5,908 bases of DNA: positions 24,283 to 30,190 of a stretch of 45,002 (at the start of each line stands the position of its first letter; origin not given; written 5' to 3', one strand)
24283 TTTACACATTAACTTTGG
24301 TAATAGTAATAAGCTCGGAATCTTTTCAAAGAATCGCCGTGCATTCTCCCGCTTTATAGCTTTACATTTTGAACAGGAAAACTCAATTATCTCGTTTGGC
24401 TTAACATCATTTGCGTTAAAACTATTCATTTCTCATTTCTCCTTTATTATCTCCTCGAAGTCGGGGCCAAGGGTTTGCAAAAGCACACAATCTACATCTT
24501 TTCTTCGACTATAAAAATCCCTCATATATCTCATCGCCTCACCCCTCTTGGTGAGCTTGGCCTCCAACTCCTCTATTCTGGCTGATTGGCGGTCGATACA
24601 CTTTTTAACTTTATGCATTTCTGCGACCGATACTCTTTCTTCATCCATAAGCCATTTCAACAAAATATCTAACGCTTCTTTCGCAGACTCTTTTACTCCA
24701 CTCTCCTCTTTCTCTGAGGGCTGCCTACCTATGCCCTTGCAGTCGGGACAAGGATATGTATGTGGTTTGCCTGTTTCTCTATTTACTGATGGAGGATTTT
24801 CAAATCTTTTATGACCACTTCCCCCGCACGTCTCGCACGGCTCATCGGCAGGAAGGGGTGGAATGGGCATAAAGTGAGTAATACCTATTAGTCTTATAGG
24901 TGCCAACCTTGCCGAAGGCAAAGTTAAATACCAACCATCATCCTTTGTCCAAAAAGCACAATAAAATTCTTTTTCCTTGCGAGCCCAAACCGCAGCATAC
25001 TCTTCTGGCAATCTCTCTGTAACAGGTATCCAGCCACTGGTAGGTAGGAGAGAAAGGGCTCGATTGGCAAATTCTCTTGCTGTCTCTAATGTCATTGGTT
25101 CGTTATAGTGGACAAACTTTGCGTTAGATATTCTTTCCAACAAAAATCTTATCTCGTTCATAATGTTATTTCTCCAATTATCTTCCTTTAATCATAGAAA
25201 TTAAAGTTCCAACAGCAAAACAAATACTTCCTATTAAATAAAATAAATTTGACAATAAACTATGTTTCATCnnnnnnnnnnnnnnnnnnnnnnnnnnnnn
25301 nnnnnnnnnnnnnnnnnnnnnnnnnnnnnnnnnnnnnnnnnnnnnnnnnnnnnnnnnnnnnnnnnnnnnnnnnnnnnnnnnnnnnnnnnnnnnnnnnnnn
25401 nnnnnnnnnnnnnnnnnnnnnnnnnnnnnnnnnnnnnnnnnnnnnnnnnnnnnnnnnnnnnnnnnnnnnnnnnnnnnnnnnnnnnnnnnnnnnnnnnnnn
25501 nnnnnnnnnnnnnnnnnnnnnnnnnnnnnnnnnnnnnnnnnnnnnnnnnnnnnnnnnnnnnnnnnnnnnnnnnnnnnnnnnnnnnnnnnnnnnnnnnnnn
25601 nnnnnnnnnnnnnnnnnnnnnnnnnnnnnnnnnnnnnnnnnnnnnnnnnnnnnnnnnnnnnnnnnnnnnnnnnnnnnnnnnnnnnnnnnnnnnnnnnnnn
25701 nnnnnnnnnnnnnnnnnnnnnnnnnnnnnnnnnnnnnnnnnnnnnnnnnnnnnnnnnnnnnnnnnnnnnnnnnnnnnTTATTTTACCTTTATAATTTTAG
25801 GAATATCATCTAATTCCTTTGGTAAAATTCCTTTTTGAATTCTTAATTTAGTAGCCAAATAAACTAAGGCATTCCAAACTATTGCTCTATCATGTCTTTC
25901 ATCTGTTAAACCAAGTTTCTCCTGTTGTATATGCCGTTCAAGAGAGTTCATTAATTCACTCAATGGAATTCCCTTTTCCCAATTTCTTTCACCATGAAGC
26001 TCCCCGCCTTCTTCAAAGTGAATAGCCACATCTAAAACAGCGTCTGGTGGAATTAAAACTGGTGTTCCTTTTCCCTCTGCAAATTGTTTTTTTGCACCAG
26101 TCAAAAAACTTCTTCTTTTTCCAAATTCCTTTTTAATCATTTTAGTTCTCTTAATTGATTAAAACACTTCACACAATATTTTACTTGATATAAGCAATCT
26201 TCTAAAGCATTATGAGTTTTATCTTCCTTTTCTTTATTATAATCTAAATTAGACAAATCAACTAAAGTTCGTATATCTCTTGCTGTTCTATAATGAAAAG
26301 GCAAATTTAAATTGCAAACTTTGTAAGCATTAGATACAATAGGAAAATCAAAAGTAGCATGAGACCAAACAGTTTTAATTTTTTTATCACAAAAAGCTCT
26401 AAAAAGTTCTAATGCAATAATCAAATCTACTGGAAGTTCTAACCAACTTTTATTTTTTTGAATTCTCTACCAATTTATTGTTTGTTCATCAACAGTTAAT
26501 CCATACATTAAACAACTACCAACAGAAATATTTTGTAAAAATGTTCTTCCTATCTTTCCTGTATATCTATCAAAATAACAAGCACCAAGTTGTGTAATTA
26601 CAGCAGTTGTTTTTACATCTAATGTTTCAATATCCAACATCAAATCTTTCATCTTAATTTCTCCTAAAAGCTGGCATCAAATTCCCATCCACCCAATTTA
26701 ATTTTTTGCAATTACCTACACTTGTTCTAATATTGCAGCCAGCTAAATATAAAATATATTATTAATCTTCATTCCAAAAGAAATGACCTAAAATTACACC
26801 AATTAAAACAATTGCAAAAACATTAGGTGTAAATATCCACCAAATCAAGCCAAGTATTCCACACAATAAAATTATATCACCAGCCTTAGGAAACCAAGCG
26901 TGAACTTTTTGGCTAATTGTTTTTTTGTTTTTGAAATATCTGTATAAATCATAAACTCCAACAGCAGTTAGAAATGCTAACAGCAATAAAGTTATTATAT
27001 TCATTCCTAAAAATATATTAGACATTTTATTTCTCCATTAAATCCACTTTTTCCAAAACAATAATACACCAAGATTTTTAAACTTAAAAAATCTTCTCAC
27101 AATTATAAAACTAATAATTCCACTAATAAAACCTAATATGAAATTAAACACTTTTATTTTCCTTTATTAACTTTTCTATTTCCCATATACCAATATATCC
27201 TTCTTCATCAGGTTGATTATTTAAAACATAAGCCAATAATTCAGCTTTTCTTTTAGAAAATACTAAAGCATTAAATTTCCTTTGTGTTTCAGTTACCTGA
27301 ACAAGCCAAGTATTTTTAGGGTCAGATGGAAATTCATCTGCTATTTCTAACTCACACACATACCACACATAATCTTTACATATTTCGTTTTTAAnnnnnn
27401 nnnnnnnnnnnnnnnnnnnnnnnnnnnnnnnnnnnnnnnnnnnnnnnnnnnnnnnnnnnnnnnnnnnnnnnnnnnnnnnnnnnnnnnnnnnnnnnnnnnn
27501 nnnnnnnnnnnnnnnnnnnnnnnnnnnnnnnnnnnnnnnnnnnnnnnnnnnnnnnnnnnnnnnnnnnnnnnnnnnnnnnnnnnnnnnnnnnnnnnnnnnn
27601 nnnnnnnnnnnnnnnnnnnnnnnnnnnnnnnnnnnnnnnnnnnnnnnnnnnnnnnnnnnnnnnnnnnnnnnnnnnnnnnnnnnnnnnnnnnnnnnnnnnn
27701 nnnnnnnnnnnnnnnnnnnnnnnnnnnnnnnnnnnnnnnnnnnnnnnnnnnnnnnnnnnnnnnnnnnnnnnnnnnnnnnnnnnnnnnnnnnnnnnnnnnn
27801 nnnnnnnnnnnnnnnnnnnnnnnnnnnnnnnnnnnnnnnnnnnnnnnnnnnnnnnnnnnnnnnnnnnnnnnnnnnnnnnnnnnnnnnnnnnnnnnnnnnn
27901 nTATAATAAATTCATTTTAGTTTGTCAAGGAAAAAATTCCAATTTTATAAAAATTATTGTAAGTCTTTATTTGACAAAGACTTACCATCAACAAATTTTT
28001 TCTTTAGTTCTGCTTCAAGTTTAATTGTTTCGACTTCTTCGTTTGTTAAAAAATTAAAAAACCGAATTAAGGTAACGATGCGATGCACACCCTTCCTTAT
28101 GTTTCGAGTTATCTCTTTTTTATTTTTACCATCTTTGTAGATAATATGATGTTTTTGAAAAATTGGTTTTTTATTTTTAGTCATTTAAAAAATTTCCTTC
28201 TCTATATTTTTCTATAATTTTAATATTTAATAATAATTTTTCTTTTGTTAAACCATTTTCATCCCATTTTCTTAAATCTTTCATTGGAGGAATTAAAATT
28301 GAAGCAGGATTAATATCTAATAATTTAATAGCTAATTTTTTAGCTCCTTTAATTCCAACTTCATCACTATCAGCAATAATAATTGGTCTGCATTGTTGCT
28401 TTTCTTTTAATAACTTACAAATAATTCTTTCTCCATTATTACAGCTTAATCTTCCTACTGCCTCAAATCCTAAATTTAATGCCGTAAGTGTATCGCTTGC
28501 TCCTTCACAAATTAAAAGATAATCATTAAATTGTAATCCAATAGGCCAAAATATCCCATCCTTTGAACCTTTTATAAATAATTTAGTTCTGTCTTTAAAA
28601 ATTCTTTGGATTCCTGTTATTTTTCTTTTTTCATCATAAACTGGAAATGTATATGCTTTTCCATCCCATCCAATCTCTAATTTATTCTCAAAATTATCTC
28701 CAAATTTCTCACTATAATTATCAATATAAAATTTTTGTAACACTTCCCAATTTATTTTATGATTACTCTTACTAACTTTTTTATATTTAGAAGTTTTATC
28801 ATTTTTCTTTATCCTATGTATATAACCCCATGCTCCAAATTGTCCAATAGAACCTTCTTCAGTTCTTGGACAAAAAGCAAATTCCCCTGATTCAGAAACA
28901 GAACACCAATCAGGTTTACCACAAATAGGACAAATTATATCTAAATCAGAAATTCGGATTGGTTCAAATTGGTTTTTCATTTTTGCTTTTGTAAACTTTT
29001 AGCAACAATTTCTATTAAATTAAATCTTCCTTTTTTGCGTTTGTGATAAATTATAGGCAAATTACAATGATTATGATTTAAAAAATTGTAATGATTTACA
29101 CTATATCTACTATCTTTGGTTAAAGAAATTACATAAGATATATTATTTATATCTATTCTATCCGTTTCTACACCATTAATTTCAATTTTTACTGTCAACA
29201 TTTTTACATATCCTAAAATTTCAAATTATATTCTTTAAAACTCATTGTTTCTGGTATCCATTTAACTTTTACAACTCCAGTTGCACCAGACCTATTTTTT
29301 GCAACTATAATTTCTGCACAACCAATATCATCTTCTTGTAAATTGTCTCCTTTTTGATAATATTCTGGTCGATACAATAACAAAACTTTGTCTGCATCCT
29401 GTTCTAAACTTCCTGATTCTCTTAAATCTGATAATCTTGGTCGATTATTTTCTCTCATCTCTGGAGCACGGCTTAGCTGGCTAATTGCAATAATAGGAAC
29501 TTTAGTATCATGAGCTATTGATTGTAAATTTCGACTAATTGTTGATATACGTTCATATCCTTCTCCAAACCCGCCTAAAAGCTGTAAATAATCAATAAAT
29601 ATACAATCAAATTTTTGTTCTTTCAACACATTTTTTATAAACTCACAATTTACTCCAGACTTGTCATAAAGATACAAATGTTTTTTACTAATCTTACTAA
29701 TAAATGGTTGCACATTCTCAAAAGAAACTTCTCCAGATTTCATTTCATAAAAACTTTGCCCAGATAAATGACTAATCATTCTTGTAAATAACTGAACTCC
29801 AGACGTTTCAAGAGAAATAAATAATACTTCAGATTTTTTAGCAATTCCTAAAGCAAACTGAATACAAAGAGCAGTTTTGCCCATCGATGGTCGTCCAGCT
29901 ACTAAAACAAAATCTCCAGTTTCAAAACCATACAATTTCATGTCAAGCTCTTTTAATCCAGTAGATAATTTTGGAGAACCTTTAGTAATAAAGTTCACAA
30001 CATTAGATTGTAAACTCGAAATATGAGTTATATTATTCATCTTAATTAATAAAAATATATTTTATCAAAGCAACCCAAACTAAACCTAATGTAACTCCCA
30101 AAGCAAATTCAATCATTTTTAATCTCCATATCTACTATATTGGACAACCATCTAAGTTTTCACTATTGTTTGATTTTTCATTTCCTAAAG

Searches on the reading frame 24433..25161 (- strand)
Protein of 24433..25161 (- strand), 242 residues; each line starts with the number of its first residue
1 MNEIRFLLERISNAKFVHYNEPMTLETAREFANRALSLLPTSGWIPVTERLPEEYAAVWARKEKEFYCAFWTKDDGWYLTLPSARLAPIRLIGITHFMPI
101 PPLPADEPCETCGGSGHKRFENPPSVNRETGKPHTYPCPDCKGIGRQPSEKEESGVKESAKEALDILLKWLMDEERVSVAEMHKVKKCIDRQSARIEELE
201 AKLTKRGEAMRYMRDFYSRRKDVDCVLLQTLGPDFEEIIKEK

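Call 19: search_protein_families(library=phrogs, proteins=[window:24433-25161:-], max_evalue=0.001)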
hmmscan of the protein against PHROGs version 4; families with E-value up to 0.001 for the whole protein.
window:24433-25161:- (242 aa): 2 families
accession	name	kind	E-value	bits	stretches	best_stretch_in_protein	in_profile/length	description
phrog_7704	-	unknown function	1.5e-06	29.3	1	37-107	102-172/173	-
phrog_924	-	unknown function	9.6e-06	26.4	1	38-107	86-153/267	-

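Call 36: search_protein_families(library=pfam, proteins=[window:24433-25161:-], max_evalue=0.01)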
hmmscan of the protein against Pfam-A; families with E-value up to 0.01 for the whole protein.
window:24433-25161:- (242 aa): 1 family
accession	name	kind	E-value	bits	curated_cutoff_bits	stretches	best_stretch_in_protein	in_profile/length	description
PF04448.17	DUF551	-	9.4e-06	26.8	22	1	43-102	1-65/68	Protein of unknown function (DUF551)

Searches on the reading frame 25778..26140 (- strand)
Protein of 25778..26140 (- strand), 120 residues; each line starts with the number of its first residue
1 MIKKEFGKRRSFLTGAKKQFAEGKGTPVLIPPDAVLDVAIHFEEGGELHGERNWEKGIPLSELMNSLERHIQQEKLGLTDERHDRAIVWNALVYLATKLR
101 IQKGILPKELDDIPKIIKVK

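Call 36: search_protein_families(library=pfam, proteins=[window:25778-26140:-], max_evalue=0.01)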
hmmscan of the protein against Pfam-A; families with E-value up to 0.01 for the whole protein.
window:25778-26140:- (120 aa): 1 family
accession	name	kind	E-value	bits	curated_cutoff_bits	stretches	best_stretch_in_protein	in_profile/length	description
PF18909.5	dGTP_diPhyd_N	-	1.8e-14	54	27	1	15-100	2-92/99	dATP/dGTP diphosphohydrolase, N-terminal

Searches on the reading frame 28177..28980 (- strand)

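Call 19: search_protein_families(library=phrogs, proteins=[window:28177-28980:-], max_evalue=0.001)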
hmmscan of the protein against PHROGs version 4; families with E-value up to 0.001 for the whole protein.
window:28177-28980:- (267 aa): 5 families
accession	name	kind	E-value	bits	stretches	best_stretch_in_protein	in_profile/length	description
phrog_239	-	DNA, RNA and nucleotide metabolism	3e-10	40.7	1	16-249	44-304/801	DNA primase/helicase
phrog_1139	-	DNA, RNA and nucleotide metabolism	5.4e-06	25.7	1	17-244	32-268/895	DNA primase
phrog_2249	-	DNA, RNA and nucleotide metabolism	2.3e-05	24.3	1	112-161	161-213/802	DNA primase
phrog_6088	-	DNA, RNA and nucleotide metabolism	2.7e-05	23.8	1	154-257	189-297/772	DNA primase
phrog_849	-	DNA, RNA and nucleotide metabolism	0.00057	19.9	1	152-221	238-311/435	DNA primase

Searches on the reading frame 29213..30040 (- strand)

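Call 19: search_protein_families(library=phrogs, proteins=[window:29213-30040:-], max_evalue=0.001)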
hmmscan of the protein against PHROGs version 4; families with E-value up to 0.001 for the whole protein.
window:29213-30040:- (275 aa): 9 families
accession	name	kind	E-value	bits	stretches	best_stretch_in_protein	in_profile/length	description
phrog_19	-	DNA, RNA and nucleotide metabolism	3.1e-67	228.8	1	21-271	331-581/621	DnaB-like replicative helicase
phrog_243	-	DNA, RNA and nucleotide metabolism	3.5e-41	142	1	24-272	17-269/273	DnaB-like replicative helicase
phrog_239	-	DNA, RNA and nucleotide metabolism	1.6e-30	107.7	1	10-270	326-598/801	DNA primase/helicase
phrog_11530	-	unknown function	1.8e-29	103.9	1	122-261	6-148/184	-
phrog_5482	-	unknown function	3.4e-15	56.6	1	4-245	8-270/341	-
phrog_19347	-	unknown function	3.9e-11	44.1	1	206-236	1-31/79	-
phrog_6891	-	other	5.4e-05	23.9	1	40-155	40-133/310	ATPase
phrog_23150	-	unknown function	0.00024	21.7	1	22-63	174-215/217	-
phrog_97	-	other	0.00029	21.2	1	22-80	47-114/506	UvsX-like recombinase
